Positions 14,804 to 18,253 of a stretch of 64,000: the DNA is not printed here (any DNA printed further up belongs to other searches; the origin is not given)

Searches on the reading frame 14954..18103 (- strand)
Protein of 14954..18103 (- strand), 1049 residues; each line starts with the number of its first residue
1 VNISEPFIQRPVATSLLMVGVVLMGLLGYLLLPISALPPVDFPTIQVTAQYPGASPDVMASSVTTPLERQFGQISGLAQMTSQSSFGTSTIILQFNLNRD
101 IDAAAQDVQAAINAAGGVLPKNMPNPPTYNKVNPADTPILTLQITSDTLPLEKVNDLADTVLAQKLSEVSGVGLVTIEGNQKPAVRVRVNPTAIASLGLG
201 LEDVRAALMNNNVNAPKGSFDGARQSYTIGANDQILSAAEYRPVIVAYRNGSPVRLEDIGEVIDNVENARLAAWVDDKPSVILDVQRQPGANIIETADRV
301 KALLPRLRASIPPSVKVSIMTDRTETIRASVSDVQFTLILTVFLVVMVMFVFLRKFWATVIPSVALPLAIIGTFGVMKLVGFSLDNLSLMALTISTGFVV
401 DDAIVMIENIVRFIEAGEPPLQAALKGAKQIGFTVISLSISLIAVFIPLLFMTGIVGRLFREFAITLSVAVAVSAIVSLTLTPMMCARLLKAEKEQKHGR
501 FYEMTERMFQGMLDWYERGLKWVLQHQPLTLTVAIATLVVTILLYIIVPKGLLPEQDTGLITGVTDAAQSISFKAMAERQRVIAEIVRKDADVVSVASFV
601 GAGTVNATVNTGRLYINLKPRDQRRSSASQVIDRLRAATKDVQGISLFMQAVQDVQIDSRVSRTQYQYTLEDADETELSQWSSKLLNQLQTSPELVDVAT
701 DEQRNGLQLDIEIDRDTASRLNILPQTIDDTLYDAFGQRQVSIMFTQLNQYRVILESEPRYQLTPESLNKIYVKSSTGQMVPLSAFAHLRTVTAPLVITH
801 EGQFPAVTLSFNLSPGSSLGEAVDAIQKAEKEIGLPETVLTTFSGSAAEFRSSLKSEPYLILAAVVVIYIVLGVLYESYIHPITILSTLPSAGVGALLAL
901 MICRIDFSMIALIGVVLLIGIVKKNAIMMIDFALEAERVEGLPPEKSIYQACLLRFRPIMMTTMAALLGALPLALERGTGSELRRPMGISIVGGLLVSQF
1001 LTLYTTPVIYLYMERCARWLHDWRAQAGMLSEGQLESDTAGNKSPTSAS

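Call 87: search_protein_families(library=pfam, proteins=[window:14954-18103:-], max_evalue=0.00001)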
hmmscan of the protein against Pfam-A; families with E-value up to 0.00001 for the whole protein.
window:14954-18103:- (1049 aa): 1 family
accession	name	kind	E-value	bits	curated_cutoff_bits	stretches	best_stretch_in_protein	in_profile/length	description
PF00873.25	ACR_tran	-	0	1114.4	28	1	4-1013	2-1020/1021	AcrB/AcrD/AcrF family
